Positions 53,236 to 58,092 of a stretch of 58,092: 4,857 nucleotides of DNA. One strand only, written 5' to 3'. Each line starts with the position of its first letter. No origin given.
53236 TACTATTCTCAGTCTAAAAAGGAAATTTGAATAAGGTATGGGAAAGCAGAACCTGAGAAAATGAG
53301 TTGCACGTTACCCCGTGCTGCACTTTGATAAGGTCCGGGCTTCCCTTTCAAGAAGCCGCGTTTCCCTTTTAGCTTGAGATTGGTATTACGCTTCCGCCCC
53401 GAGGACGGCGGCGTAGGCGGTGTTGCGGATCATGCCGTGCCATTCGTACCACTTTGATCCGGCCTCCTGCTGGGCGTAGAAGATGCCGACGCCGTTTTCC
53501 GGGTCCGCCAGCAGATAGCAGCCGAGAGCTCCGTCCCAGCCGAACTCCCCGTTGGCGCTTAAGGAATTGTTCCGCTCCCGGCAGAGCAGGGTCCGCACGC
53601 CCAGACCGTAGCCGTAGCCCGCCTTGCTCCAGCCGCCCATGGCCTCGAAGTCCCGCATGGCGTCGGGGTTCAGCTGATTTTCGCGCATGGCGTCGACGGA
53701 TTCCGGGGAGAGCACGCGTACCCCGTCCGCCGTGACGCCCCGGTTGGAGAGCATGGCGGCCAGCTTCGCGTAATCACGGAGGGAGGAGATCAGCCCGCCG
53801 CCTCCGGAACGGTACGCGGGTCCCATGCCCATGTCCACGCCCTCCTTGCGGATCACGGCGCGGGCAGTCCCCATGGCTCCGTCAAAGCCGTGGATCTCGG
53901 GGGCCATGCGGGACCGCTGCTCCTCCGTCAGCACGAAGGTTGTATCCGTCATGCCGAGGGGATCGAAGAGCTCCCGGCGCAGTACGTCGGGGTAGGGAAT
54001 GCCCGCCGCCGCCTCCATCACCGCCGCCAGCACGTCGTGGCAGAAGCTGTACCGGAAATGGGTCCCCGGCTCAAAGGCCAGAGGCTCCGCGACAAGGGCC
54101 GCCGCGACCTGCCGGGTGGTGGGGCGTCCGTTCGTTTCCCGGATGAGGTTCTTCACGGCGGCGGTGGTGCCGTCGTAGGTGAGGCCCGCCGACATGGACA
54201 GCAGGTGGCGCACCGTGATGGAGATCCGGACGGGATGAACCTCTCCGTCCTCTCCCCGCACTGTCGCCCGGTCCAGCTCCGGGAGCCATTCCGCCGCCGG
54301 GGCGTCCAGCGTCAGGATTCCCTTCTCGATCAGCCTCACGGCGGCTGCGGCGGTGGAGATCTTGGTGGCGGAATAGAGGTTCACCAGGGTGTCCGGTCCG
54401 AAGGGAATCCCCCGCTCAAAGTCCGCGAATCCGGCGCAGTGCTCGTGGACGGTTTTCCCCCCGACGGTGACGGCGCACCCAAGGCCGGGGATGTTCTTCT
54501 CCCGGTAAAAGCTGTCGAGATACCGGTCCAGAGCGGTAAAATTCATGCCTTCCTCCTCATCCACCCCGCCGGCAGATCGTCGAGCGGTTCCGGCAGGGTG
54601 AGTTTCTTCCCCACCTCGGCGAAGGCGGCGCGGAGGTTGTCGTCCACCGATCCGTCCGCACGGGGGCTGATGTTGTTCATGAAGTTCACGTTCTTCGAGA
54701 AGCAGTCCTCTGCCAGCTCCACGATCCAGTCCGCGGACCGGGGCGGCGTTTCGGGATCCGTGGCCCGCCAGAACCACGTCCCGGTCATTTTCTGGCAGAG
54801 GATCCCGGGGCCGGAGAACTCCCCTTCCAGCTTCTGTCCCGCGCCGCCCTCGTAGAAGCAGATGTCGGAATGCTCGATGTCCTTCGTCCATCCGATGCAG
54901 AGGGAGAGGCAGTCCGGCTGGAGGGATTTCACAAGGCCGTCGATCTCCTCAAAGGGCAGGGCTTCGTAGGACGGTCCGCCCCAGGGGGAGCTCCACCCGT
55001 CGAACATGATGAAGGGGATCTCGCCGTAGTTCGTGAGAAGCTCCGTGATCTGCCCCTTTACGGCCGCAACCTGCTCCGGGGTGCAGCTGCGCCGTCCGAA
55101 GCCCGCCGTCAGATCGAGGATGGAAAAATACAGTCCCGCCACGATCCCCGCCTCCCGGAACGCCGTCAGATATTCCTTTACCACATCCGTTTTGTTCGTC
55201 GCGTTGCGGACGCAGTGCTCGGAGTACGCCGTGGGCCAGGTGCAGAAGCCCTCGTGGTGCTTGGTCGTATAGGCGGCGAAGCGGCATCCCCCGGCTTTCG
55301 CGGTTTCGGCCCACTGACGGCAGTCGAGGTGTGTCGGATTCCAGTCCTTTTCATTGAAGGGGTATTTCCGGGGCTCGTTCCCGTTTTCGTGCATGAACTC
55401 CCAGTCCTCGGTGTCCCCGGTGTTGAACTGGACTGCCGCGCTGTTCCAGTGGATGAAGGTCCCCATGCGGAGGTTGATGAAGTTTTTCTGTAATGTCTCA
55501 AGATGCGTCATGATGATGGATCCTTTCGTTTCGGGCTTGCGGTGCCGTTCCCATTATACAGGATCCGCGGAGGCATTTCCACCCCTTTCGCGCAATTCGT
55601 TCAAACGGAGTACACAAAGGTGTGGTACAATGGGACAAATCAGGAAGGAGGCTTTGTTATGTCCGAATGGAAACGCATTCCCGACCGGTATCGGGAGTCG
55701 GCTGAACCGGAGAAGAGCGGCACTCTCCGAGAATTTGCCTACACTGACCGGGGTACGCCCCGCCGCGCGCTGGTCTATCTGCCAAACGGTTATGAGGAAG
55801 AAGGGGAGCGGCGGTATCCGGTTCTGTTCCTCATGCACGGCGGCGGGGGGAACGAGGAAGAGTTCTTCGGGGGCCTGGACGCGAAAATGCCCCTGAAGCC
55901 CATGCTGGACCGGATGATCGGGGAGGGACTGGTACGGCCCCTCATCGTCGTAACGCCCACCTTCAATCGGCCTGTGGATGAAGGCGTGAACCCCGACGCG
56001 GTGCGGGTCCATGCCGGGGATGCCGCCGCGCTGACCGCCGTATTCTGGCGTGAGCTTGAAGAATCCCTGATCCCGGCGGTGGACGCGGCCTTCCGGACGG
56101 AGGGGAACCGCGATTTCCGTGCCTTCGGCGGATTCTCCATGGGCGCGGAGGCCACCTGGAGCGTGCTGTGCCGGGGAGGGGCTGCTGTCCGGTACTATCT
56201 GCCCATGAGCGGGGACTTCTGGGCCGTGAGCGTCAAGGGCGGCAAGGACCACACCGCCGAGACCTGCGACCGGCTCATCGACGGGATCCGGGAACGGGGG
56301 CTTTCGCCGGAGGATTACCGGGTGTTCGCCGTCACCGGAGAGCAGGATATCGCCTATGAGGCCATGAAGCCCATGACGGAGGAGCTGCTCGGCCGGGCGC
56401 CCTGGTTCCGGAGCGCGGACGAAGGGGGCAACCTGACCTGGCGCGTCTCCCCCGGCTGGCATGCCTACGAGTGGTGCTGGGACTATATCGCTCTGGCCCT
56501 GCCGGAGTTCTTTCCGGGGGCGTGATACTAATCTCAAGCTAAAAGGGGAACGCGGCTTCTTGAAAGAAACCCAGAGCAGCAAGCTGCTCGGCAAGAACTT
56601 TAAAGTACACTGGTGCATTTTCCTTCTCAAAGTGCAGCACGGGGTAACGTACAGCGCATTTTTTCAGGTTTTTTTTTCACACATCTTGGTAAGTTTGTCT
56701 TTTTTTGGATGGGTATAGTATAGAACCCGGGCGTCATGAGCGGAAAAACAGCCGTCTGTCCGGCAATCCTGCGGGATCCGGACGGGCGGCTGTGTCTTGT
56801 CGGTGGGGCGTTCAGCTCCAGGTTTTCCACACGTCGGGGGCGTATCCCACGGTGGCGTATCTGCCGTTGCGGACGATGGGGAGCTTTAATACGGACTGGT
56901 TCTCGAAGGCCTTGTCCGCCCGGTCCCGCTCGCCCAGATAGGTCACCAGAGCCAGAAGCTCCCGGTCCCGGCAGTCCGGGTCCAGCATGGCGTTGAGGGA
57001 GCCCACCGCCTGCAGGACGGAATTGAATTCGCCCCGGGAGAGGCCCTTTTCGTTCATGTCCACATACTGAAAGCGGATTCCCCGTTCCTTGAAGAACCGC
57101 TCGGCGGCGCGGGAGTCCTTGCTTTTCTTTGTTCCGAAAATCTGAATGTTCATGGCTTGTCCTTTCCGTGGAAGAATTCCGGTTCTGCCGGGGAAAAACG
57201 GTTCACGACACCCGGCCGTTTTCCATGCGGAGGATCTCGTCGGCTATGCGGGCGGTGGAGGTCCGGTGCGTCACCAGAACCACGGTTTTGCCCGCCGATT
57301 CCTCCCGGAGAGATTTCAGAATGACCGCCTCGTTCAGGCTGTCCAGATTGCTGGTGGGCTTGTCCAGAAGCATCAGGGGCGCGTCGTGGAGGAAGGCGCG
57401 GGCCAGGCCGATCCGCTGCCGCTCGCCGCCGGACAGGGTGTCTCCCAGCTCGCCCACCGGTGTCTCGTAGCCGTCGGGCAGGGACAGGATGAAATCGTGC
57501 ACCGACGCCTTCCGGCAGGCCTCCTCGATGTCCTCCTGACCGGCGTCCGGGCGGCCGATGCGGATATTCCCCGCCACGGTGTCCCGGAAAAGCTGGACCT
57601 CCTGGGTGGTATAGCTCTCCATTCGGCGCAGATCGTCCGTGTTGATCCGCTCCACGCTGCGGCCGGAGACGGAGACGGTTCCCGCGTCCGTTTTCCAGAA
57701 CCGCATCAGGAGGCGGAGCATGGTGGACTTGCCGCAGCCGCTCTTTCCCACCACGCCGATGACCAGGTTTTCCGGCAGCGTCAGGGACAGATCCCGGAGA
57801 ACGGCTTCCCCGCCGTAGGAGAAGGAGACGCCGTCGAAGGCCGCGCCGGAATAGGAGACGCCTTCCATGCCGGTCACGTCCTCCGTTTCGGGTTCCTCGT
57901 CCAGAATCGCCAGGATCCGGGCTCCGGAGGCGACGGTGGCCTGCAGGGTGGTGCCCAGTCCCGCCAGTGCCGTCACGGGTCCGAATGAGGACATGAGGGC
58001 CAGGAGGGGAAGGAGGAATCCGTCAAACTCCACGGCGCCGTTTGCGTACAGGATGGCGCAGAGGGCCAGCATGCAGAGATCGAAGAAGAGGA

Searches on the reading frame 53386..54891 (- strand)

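Call 9: search_protein_families(library=pfam, proteins=[window:53386-54891:-])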
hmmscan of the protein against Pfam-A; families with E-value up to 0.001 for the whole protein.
window:53386-54891:- (501 aa): 1 family
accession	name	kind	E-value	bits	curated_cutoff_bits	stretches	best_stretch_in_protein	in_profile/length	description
PF00144.29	Beta-lactamase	-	4.3e-59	200.8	27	1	121-477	1-311/329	Beta-lactamase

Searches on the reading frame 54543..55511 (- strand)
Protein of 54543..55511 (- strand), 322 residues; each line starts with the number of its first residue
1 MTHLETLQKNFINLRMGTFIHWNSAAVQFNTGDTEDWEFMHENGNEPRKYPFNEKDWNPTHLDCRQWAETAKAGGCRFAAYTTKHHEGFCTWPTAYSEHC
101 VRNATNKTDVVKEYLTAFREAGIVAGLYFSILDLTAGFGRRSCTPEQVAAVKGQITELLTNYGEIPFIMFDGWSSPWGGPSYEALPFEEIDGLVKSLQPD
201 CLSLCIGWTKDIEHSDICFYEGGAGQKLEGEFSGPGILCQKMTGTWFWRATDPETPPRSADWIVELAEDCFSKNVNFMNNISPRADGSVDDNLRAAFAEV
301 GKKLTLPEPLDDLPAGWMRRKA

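Call 86: search_protein_families(library=pfam, proteins=[window:54543-55511:-], max_evalue=0.001)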
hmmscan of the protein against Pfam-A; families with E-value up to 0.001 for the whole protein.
window:54543-55511:- (322 aa): 1 family
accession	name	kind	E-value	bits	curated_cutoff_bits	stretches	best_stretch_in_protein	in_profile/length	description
PF01120.23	Alpha_L_fucos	-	3.8e-37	129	25.2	1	6-302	25-338/345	Alpha-L-fucosidase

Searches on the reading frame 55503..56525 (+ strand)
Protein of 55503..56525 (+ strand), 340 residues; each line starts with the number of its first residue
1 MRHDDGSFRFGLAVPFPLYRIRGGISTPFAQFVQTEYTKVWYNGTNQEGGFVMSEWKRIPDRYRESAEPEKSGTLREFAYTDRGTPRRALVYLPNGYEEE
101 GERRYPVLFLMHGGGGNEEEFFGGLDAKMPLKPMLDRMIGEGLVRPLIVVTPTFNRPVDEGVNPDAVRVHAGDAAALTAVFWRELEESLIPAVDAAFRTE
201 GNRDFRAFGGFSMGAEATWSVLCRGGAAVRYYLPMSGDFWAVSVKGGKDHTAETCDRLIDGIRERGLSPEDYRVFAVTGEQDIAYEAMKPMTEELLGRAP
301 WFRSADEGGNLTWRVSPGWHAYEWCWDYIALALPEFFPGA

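Call 9: search_protein_families(library=pfam, proteins=[window:55503-56525:+])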
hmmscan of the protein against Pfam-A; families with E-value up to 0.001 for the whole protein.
window:55503-56525:+ (340 aa): 1 family
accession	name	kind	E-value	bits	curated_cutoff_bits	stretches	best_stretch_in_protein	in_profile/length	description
PF00756.26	Esterase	-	1.8e-10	41.5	22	1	85-217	6-128/251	Putative esterase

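Call 84: find_encoding_contigs(protein=window:55503-56525:+, flank=1500, max_places=6)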
Protein window:55503-56525:+ (340 aa): no gene with exactly this product is on record in the collection.

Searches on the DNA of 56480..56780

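Call 39: search_rna_families(source=window, start=56480, end=56780, threshold=evalue, max_evalue=10, show_alignments=2)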
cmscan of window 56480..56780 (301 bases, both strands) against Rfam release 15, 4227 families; matches with E-value up to 10: 2.
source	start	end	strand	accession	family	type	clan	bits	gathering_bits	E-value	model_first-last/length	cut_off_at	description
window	56681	56769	+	RF00814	mir-316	Gene; miRNA;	-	15.8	80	2.2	1-91/91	no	mir-316 microRNA precursor family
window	56529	56566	-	RF01354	CRISPR-DR45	Gene; CRISPR;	-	15.5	37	6.4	1-24/24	no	CRISPR RNA direct repeat element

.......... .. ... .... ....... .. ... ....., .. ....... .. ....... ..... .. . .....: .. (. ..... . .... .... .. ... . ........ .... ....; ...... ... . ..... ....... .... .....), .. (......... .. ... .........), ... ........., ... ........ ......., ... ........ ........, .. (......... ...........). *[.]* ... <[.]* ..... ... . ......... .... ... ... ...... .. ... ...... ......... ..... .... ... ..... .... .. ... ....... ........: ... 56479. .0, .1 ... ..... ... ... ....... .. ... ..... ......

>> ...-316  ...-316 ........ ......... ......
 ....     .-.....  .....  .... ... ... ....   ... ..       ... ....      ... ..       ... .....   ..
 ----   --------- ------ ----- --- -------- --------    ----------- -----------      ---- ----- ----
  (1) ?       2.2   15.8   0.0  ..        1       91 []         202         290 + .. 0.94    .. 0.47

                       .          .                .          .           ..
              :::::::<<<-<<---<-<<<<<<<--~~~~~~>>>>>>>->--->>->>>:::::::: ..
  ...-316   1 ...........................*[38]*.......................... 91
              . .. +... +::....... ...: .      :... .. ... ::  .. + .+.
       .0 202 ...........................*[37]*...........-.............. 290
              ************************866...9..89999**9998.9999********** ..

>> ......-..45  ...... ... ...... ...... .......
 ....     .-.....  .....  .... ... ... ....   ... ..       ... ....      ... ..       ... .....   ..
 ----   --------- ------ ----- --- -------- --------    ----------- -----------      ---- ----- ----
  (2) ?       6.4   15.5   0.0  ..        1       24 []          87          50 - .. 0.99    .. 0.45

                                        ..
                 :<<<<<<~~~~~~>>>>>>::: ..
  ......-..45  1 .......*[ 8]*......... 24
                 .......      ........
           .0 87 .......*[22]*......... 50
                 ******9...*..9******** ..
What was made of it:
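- On Any Rfam RNA family: On c5 only E>2 chance matches (call 39).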

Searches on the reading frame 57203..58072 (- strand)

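Call 86: search_protein_families(library=pfam, proteins=[window:57203-58072:-], max_evalue=0.001)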
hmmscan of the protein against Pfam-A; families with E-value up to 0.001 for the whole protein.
window:57203-58072:- (289 aa): 3 families
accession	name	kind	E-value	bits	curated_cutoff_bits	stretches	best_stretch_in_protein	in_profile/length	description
PF00005.33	ABC_tran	-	1.5e-27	97.3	25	1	92-241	1-137/137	ABC transporter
PF02463.25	SMC_N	-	4.5e-07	30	40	1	165-284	135-212/220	RecF/RecN/SMC N terminal domain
PF13304.12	AAA_21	-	0.00011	22.8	27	0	175-269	210-298/304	AAA domain, putative AbiEii toxin, Type IV TA system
